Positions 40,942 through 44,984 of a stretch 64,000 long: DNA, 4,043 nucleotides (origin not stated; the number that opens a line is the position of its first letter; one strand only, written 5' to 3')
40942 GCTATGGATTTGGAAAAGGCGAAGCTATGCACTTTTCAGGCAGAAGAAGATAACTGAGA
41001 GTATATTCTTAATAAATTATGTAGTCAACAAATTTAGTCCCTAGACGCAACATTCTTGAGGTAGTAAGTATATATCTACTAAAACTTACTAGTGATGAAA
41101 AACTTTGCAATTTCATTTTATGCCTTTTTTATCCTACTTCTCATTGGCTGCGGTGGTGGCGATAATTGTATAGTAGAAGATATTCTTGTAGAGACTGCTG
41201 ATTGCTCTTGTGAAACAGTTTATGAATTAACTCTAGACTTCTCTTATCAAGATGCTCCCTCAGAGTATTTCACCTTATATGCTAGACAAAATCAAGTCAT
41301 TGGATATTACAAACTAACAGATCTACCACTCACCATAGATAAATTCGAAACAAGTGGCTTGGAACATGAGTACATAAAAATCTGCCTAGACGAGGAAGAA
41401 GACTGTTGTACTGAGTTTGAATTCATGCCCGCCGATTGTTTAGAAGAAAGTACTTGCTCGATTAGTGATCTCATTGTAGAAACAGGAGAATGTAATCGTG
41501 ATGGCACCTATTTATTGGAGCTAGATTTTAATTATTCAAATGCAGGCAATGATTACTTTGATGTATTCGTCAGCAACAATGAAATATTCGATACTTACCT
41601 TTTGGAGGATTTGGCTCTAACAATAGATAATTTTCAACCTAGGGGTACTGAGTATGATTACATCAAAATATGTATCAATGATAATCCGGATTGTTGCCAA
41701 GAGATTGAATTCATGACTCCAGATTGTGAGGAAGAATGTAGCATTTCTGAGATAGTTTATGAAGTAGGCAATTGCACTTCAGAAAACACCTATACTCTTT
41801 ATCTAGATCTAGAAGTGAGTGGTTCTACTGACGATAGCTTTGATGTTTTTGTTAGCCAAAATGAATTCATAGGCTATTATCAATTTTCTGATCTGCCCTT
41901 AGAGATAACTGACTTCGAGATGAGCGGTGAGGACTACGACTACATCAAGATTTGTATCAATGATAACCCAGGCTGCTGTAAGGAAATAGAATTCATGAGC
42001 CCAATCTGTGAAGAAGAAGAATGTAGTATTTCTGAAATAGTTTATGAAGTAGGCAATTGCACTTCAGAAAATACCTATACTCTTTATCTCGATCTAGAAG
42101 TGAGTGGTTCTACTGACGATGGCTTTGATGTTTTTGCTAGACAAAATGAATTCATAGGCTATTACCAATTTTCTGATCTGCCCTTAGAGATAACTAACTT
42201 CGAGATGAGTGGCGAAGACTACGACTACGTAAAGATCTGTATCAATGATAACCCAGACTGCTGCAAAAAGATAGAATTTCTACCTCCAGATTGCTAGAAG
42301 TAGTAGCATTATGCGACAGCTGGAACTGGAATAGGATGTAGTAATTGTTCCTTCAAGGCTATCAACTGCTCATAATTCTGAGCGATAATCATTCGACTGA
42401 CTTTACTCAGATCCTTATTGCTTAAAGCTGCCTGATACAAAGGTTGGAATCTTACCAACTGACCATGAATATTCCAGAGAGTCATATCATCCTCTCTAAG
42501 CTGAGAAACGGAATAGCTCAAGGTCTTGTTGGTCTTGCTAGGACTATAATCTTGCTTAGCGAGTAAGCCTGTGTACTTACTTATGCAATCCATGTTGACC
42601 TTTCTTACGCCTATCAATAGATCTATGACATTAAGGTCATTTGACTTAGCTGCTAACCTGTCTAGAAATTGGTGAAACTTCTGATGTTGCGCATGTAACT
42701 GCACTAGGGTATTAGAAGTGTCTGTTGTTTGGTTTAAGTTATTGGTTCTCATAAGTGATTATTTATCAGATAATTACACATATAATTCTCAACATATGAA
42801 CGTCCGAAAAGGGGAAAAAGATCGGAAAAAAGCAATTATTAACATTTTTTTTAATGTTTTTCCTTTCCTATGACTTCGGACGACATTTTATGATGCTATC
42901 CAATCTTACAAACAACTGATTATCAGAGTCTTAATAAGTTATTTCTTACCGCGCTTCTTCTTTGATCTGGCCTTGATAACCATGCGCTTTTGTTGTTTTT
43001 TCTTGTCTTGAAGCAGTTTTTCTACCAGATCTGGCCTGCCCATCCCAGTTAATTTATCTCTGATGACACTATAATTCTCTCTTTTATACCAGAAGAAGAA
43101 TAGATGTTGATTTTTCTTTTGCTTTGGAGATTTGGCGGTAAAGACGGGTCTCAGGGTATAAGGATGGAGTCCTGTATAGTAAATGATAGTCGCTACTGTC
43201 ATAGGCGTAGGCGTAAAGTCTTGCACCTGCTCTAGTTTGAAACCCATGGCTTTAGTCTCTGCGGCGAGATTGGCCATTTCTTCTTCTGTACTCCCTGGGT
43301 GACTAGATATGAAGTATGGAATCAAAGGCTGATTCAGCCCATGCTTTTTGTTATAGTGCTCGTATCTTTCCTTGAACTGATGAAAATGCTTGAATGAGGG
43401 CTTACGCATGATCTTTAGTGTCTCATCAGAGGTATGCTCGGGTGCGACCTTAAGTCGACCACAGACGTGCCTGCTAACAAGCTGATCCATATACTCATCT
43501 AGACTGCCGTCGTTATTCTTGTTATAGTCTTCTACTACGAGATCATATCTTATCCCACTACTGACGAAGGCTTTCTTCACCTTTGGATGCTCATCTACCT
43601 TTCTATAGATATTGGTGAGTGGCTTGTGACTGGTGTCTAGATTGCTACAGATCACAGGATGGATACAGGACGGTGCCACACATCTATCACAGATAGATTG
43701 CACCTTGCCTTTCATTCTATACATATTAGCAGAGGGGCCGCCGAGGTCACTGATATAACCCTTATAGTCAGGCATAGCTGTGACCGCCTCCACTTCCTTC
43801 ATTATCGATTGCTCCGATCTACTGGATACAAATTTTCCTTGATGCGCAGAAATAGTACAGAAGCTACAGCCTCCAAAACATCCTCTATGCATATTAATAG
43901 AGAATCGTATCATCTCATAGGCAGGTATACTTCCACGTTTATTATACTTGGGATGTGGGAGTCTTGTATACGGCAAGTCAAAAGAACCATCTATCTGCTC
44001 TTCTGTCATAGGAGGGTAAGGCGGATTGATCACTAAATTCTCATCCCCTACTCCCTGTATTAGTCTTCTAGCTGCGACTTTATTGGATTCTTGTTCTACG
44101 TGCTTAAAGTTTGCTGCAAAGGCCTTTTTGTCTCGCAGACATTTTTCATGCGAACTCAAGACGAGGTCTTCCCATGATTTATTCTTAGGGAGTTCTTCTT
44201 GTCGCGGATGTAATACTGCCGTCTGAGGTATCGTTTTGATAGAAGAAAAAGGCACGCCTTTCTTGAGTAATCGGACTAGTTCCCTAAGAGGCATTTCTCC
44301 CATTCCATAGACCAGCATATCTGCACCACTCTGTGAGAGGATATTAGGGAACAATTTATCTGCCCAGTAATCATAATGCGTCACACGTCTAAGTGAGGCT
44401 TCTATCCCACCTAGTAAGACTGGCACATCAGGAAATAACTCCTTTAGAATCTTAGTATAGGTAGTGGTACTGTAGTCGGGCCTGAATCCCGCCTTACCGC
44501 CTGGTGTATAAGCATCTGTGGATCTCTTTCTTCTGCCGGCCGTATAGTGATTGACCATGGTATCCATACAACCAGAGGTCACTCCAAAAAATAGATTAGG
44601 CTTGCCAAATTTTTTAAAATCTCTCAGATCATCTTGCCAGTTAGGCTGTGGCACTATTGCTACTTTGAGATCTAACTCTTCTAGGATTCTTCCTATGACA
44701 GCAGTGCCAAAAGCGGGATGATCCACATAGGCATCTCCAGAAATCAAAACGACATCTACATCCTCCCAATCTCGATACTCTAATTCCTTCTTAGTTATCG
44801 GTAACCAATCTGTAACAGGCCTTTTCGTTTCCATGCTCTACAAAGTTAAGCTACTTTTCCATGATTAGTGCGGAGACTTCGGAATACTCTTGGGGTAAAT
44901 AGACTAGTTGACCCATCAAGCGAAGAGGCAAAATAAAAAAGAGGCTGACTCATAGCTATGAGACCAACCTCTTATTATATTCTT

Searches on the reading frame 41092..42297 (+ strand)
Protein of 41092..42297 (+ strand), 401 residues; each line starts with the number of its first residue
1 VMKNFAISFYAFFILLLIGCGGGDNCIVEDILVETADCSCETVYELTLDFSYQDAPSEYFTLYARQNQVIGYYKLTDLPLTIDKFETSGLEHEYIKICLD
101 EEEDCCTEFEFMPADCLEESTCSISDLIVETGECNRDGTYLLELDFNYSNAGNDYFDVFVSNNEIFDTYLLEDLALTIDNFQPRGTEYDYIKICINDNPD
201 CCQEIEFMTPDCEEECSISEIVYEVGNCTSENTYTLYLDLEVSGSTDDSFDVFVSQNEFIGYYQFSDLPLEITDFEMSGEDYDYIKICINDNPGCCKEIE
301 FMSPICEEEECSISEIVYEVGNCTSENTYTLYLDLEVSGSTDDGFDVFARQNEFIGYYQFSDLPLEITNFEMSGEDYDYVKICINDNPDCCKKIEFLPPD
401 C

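Call 5: search_protein_families(library=pfam, proteins=[window:41092-42297:+], max_evalue=0.01)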
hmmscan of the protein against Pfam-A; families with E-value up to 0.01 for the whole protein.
window:41092-42297:+ (401 aa): 1 family
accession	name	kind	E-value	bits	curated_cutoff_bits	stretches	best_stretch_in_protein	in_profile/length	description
PF21932.3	M2AP_beta_dom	-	0.0083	16.4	27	0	306-359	110-164/170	MIC2-associated protein, central beta-domain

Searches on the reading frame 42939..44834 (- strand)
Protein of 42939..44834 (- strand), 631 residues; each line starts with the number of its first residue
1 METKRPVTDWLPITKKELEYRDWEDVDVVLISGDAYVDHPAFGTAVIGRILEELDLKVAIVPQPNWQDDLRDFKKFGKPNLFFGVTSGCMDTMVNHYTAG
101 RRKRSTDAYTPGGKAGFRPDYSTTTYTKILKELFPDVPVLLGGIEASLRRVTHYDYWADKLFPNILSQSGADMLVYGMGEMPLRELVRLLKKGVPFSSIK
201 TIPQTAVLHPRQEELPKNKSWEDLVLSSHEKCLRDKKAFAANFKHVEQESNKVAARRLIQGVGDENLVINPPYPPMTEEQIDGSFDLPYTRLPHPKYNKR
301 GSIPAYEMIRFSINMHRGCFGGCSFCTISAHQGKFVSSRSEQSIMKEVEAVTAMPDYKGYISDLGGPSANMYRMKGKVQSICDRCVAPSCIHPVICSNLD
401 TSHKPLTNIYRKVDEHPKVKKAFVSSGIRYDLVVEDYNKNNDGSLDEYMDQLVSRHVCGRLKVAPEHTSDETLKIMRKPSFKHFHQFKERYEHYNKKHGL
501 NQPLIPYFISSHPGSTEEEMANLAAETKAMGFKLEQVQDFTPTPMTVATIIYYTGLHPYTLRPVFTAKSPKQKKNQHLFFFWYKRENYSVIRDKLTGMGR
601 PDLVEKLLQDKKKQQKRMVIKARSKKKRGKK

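Call 5: search_protein_families(library=pfam, proteins=[window:42939-44834:-], max_evalue=0.01)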
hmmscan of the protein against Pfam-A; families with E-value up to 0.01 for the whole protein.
window:42939-44834:- (631 aa): 3 families
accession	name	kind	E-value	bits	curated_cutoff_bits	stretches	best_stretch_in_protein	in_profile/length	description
PF08497.15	Radical_SAM_N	-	3.8e-122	407.7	25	1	10-312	1-301/301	Radical SAM N-terminal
PF11842.13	DUF3362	-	8e-14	52.5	27.6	1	535-604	1-75/151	Domain of unknown function (DUF3362)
PF04055.27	Radical_SAM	-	8.6e-10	39.5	29.5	1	313-524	1-163/166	Radical SAM superfamily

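Call 61: find_homologous_proteins(query=window:42939-44834:-, max_evalue=1e-100)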
Query window:42939-44834:- (631 aa): 8000 proteins with E <= 1e-100 among 8000 candidates; the best 120 are listed.
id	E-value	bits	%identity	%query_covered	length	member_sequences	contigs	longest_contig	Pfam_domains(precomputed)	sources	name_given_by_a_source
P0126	0.0e+0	1480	100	100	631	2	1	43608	PF04055.28,PF11842.14,PF08497.16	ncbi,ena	-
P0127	0.0e+0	1384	92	98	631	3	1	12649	PF04055.28,PF11842.14,PF08497.16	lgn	-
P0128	0.0e+0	1359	90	98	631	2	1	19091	PF04055.28,PF11842.14,PF08497.16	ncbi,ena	-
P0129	0.0e+0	1356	90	98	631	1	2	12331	PF04055.28,PF11842.14,PF08497.16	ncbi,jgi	-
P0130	0.0e+0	1339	88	100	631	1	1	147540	PF04055.28,PF11842.14,PF08497.16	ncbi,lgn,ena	-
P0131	0.0e+0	1313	87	100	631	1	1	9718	PF04055.28,PF11842.14,PF08497.16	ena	-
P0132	0.0e+0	1312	87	98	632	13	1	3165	PF04055.28,PF11842.14,PF08497.16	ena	-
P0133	0.0e+0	1311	87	100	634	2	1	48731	PF04055.28,PF11842.14,PF08497.16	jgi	-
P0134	0.0e+0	1305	86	100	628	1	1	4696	PF04055.28,PF11842.14,PF08497.16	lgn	-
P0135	0.0e+0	1304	85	100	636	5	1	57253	PF04055.28,PF11842.14,PF08497.16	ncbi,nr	ncbi:MAG: YgiQ family radical SAM protein [Saprospiraceae bacterium]|nr:YgiQ family radical SAM prot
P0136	0.0e+0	1303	85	100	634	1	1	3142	PF04055.28,PF11842.14,PF08497.16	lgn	-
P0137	0.0e+0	1303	86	98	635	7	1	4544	PF04055.28,PF11842.14,PF08497.16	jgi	-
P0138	0.0e+0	1303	86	98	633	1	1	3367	PF04055.28,PF11842.14,PF08497.16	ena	-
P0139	0.0e+0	1301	85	98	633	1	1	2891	PF04055.28,PF11842.14,PF08497.16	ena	-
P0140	0.0e+0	1299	85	98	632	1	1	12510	PF04055.28,PF11842.14,PF08497.16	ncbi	-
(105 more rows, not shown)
